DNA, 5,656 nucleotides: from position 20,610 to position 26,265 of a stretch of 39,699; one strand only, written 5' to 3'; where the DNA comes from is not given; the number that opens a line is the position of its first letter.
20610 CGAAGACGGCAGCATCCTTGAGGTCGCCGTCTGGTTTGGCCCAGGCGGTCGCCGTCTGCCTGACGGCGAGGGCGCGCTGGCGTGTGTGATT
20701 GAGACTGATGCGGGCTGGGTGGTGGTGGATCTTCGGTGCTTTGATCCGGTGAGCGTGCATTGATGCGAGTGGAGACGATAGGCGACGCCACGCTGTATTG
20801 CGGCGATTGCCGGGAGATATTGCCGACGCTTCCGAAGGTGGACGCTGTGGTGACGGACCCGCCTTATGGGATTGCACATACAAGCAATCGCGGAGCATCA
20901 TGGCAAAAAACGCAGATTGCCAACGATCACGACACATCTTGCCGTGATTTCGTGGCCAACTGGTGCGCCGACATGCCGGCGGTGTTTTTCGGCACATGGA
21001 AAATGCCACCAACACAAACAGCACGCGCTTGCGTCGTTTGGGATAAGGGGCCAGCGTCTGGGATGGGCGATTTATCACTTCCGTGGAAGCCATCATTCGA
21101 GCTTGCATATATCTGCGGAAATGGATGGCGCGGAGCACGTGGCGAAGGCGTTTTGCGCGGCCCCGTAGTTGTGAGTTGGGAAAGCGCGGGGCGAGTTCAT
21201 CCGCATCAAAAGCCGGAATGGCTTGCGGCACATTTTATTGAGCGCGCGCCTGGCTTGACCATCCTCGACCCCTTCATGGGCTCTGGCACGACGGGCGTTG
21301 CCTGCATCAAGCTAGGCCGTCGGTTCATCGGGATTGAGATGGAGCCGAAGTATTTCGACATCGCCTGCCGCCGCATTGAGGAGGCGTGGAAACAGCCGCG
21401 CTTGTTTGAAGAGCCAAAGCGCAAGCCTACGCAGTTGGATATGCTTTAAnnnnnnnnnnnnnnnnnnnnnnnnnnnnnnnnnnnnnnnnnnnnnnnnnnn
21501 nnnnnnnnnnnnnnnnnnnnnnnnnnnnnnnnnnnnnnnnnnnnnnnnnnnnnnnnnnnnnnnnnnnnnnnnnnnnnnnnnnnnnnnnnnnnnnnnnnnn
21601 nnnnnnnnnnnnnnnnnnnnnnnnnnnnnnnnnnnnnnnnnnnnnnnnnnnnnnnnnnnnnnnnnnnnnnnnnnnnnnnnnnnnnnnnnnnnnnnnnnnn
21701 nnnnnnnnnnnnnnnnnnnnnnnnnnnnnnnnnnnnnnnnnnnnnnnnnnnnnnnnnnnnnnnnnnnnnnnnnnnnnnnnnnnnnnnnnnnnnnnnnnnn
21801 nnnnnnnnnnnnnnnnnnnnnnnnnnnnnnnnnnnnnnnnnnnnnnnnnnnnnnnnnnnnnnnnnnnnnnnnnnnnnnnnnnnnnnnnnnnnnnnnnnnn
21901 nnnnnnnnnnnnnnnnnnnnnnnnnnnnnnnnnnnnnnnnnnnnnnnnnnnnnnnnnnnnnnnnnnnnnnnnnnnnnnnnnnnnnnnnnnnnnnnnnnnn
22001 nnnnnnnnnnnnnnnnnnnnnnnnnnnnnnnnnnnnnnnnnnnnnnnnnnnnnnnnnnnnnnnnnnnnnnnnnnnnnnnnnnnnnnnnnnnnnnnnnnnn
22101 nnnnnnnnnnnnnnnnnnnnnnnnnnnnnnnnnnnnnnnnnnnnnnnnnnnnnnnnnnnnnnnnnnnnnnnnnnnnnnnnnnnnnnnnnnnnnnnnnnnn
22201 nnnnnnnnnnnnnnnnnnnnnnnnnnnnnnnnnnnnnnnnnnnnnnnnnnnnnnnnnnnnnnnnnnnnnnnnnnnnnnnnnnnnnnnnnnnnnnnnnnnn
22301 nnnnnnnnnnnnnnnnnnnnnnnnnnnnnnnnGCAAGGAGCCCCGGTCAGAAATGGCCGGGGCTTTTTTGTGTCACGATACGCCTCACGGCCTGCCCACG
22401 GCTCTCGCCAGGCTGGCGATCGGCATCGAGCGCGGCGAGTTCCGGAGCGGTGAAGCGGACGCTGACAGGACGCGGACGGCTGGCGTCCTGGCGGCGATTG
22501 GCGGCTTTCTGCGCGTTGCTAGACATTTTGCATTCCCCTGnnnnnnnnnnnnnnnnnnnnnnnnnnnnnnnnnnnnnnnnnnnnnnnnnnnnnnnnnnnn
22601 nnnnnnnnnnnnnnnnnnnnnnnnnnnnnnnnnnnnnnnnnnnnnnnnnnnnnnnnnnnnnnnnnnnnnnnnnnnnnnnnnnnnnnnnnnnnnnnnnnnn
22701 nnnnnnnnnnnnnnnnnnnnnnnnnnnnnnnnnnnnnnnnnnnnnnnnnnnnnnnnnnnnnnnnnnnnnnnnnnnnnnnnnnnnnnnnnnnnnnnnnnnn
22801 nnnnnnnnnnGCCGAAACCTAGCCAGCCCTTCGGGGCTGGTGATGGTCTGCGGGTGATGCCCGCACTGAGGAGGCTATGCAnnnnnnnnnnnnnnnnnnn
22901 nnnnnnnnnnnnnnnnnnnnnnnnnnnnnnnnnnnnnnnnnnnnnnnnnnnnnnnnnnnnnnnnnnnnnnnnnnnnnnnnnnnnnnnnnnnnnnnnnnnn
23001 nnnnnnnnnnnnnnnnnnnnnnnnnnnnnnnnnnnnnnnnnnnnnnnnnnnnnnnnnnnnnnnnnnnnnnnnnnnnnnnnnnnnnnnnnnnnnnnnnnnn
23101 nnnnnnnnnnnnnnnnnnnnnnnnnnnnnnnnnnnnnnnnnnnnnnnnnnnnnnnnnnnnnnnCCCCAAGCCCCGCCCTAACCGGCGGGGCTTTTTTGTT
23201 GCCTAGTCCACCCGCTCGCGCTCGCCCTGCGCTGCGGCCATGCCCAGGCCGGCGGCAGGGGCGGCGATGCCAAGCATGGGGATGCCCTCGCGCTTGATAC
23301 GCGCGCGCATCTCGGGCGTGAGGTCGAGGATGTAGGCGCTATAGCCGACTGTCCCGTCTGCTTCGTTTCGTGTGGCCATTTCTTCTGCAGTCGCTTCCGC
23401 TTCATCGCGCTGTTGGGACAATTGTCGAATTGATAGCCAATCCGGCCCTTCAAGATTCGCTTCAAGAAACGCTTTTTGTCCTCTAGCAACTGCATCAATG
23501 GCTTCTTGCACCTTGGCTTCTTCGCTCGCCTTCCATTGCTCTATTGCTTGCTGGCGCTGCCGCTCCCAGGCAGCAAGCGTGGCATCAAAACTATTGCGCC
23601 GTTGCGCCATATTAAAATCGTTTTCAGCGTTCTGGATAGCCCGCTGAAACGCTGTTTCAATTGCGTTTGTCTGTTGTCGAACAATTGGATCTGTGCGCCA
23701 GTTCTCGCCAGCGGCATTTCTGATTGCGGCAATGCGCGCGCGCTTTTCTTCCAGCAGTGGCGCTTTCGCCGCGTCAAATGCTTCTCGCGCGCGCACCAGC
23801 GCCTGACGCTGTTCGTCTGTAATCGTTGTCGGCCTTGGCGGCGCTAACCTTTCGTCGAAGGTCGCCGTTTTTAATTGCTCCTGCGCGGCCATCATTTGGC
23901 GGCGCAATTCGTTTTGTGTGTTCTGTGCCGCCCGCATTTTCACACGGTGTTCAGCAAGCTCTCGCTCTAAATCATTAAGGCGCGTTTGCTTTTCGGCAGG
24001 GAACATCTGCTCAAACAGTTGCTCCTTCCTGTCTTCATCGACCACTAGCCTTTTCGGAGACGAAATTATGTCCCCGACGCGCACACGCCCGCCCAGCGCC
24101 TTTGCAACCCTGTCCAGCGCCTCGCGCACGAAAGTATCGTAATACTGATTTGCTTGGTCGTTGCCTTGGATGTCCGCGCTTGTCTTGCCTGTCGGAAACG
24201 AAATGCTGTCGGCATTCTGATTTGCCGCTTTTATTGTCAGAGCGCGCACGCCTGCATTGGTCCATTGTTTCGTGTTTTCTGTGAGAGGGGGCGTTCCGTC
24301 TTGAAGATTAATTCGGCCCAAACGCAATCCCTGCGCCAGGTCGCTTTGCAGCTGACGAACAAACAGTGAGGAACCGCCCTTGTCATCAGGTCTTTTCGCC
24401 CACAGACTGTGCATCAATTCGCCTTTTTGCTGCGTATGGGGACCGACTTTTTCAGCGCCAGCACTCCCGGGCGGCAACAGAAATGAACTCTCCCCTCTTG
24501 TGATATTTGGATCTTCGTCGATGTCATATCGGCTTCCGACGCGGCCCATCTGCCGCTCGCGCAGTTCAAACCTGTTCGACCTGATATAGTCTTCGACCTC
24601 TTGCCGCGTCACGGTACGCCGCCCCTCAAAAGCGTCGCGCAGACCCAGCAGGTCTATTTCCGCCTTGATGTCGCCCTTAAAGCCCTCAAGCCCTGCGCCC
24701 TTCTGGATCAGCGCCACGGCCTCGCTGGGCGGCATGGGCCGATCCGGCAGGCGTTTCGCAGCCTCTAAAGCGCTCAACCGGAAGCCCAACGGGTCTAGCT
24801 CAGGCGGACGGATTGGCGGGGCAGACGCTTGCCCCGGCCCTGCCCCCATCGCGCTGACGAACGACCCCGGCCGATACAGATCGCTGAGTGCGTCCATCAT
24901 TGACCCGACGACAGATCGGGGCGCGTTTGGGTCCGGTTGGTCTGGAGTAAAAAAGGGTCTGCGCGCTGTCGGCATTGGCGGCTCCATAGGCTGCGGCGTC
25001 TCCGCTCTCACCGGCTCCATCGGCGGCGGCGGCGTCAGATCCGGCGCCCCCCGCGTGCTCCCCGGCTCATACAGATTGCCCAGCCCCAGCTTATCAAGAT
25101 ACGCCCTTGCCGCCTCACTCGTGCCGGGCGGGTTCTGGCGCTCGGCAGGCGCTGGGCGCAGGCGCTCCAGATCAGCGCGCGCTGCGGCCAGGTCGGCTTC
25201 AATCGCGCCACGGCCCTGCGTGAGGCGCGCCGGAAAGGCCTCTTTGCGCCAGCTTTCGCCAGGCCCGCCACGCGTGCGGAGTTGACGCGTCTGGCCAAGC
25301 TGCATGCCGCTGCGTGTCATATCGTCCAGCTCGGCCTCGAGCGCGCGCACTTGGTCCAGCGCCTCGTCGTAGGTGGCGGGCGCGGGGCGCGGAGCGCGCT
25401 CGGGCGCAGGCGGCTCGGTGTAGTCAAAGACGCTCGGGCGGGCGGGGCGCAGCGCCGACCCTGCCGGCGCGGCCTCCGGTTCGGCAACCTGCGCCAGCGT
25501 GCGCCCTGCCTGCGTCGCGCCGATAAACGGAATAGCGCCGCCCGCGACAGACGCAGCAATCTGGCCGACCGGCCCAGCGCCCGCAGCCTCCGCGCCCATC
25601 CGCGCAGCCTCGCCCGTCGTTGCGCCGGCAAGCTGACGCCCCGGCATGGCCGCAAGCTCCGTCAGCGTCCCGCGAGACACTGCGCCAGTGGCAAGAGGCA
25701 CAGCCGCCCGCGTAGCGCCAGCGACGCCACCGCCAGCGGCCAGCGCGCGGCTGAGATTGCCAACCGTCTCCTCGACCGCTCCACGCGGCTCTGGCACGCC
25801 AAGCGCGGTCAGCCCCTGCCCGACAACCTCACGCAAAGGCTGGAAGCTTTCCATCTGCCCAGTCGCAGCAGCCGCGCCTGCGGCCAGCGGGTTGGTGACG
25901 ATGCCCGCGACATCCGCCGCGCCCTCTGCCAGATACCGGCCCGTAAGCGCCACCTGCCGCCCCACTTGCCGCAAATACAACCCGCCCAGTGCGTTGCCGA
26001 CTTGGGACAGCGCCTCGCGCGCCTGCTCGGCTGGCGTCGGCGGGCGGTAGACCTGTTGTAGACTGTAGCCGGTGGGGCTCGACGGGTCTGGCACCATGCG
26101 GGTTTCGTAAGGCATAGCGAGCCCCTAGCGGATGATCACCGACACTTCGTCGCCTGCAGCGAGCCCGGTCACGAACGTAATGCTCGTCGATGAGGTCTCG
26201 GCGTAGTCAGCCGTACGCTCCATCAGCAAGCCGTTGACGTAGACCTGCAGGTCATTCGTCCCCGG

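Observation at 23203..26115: The 970-aa virion protein is a compositional chimera whose N-terminal module is duplicated in the neighbouring 752-aa protein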

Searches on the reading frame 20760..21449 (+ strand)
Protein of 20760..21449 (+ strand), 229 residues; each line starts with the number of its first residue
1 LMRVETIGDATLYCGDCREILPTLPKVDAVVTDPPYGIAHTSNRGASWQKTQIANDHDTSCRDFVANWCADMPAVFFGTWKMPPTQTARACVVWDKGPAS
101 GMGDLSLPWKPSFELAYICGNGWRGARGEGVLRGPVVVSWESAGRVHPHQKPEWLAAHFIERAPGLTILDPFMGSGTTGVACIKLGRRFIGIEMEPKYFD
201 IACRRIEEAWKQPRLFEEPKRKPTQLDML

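Call 112: search_protein_families(library=pfam, proteins=[window:20760-21449:+], max_evalue=0.001)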
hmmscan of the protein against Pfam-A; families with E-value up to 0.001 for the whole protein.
window:20760-21449:+ (229 aa): 2 families
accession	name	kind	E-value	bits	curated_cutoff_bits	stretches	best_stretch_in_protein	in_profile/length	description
PF01555.25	N6_N4_Mtase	-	1.2e-21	78.1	26.7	1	141-202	156-219/221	DNA methylase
PF01170.24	UPF0020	-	1.2e-05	25.5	22.3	0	16-44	111-139/197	RMKL-like, methyltransferase domain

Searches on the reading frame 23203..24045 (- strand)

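Call 20: search_protein_families(library=pfam, proteins=[window:23203-24045:-], max_evalue=10)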
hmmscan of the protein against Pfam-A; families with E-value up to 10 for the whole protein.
window:23203-24045:- (280 aa): 2 families
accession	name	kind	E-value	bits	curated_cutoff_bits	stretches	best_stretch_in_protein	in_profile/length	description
PF05377.16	FlaC_arch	-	0.33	11.8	27.8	1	22-55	1-34/55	Flagella accessory protein C (FlaC)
PF05141.17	DIT1_PvcA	-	9.3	6.1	26.4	1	165-229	138-202/273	Pyoverdine/dityrosine biosynthesis protein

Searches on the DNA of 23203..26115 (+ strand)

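Call 7: search_dna_similar(query=window:23203-26115:+, collection=phages, mode=distant, max_rows=30)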
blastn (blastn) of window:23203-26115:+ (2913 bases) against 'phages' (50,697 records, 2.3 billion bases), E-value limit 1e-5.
No match.

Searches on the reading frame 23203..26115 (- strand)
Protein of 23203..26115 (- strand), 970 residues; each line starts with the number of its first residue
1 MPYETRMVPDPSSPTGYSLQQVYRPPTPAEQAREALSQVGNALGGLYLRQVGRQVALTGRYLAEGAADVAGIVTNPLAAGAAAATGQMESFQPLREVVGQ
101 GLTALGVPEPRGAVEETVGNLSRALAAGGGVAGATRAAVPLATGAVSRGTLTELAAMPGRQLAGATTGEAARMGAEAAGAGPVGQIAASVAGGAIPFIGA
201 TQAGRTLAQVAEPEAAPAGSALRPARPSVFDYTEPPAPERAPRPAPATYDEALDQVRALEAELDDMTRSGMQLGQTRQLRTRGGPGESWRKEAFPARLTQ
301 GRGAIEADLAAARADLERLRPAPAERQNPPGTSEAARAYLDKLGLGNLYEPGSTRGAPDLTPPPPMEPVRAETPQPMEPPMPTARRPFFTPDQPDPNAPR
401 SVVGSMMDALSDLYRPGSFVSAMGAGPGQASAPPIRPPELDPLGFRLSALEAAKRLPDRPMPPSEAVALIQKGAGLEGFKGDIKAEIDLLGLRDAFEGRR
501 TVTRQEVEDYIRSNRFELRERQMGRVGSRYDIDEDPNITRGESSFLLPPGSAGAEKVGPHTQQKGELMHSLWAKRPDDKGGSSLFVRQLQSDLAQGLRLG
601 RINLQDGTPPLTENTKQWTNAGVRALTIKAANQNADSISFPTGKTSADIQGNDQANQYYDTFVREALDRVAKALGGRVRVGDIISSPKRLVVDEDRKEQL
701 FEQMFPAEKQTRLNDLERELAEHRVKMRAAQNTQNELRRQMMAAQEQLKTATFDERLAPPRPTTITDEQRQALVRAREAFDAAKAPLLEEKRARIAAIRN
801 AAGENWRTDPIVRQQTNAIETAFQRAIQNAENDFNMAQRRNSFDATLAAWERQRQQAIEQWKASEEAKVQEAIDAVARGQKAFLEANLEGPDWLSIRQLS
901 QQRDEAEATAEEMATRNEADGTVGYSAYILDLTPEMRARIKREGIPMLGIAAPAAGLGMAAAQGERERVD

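Call 8: search_protein_families(library=pfam, proteins=[window:23203-26115:-], max_evalue=0.01)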
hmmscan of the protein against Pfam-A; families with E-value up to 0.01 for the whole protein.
window:23203-26115:- (970 aa): 0 families

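Call 9: search_protein_families(library=phrogs, proteins=[window:23203-26115:-], max_evalue=0.01)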
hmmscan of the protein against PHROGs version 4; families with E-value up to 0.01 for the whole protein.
window:23203-26115:- (970 aa): 0 families

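Call 10: search_solved_structures(query=window:23203-26115:-, max_evalue=1)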
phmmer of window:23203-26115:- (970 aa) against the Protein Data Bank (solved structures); distinct sequences matched with E-value up to 1: 2.
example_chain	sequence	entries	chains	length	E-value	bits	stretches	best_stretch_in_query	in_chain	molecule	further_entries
7qh7_Y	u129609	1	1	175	0.94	11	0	236-295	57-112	39S ribosomal protein L47, mitochondrial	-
6nu2_Y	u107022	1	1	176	0.95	10.9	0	236-295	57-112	39S ribosomal protein L47, mitochondrial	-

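Call 12: find_homologous_proteins(query=window:23203-26115:-, max_evalue=0.001)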
Query window:23203-26115:- (970 aa): 5 proteins with E <= 0.001 among 8000 candidates.
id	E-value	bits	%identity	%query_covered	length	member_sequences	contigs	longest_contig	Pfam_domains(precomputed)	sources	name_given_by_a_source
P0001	0.0e+0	1110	87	61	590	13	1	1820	-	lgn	-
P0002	1.4e-263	896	82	34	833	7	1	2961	-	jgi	jgi:hypothetical protein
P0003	1.2e-80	290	43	40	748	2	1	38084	-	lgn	-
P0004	1.1e-41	161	91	10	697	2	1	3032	PF18760.8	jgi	jgi:hypothetical protein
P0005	1.5e-20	91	53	5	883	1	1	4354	-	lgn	-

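Call 15: find_encoding_contigs(protein=P0003, flank=10000, max_places=4)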
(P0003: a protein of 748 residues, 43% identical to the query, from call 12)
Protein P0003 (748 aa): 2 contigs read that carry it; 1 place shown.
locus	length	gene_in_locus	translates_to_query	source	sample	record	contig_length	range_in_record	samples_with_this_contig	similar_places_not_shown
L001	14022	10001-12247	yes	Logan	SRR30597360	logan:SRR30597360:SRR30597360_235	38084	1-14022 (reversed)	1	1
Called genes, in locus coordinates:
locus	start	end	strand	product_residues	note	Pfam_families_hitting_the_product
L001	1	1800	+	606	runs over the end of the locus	PF12708:Pect-lyase_RHGA_epim, PF13229:Beta_helix (weak)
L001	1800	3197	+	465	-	PF11134:Phage_stabilise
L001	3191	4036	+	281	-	-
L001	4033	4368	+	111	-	-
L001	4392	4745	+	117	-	-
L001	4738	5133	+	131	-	-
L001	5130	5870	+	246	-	PF25688:P22_gp7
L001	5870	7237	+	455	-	-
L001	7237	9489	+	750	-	-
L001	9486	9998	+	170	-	-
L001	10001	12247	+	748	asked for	-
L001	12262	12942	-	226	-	-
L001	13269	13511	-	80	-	-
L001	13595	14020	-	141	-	?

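Call 20: search_protein_families(library=pfam, proteins=[P0002, P0003, P0004, P0005], max_evalue=10)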
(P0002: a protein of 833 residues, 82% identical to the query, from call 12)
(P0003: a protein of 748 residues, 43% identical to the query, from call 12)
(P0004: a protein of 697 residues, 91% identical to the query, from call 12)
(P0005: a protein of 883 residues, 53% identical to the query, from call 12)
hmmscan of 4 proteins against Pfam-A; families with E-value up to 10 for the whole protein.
P0002 (833 aa): 1 family
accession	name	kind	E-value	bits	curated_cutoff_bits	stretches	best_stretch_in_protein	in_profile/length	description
PF18760.7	ART-PolyVal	-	0.12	13.6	31.2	1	208-252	5-62/140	ADP-Ribosyltransferase in polyvalent proteins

P0003 (748 aa): 0 families

P0004 (697 aa): 3 families
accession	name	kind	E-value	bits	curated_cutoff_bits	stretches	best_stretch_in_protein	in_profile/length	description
PF18760.7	ART-PolyVal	-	4.4e-10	40.9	31.2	1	113-288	9-130/140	ADP-Ribosyltransferase in polyvalent proteins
PF14657.12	Arm-DNA-bind_4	-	0.061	13.4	22.3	1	589-606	25-42/47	Arm DNA-binding domain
PF14346.11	DUF4398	-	1.5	9.8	27.9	1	37-72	1-35/78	Domain of unknown function (DUF4398)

P0005 (883 aa): 0 families

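Call 23: search_dna_similar(query=window:23203-26115:-, collection=phages, mode=protein, max_rows=25, max_evalue=0.001)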
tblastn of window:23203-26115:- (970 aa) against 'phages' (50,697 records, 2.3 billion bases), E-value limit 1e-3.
No match.

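Call 62: find_encoding_contigs(protein=P0002, flank=3000, max_places=2)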
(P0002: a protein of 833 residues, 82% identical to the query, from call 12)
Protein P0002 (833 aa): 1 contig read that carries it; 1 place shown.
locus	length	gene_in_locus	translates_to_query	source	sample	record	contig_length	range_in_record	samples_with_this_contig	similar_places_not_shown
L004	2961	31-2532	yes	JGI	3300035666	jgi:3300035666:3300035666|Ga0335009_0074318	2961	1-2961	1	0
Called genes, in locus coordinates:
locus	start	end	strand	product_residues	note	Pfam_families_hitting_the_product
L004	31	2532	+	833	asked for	-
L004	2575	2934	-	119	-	-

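Call 63: find_encoding_contigs(protein=P0001, flank=3000, max_places=2)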
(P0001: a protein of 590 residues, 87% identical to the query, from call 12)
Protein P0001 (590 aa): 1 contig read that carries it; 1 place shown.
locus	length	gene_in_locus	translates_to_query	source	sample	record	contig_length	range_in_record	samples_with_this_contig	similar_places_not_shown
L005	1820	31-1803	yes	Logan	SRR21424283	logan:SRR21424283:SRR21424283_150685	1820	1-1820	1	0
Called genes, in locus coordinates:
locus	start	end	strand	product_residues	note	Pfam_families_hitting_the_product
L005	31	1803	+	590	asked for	-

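Call 64: find_encoding_contigs(protein=P0004, flank=3000, max_places=2)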
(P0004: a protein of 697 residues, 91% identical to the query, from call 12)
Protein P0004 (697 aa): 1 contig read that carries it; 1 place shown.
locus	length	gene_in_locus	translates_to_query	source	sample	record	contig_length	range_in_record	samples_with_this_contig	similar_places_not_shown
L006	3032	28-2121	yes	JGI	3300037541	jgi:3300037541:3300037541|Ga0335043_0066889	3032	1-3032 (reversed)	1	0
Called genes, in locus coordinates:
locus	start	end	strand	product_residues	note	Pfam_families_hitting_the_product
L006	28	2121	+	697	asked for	PF18760:ART-PolyVal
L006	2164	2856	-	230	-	-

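Call 77: search_protein_families(library=phrogs, proteins=[P0003], max_evalue=1)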
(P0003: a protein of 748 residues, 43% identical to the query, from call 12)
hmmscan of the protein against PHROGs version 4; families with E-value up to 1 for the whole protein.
P0003 (748 aa): 2 families
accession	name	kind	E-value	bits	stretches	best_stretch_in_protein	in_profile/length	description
phrog_12506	-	tail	0.07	13.6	1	57-132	27-99/218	tail length tape measure protein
phrog_32808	-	unknown function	0.13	13.7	0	409-458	14-63/79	-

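Call 101: search_protein_families(library=ncbifam, proteins=[window:23203-26115:-, P0004, P0003], max_evalue=0.01)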
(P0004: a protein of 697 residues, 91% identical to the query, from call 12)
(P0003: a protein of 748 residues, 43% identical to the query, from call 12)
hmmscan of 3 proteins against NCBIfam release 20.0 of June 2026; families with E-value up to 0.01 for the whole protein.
window:23203-26115:- (970 aa): 1 family
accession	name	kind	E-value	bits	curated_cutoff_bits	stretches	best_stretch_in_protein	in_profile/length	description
TIGR03142.1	cytochro_ccmI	equivalog_domain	0.00092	19.5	29.3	1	711-754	43-86/118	c-type cytochrome biogenesis protein CcmI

P0004 (697 aa): 0 families

P0003 (748 aa): 0 families

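Call 108: find_encoding_contigs(protein=P0005, flank=3000, max_places=2)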
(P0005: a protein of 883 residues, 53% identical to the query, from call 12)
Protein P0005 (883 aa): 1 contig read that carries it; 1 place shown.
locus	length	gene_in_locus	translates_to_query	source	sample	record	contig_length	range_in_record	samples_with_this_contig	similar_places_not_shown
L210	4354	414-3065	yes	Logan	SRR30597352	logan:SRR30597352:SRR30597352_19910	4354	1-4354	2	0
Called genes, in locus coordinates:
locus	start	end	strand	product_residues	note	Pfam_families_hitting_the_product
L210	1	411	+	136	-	?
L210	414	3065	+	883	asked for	-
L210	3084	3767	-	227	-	-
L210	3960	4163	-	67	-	-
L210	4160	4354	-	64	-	?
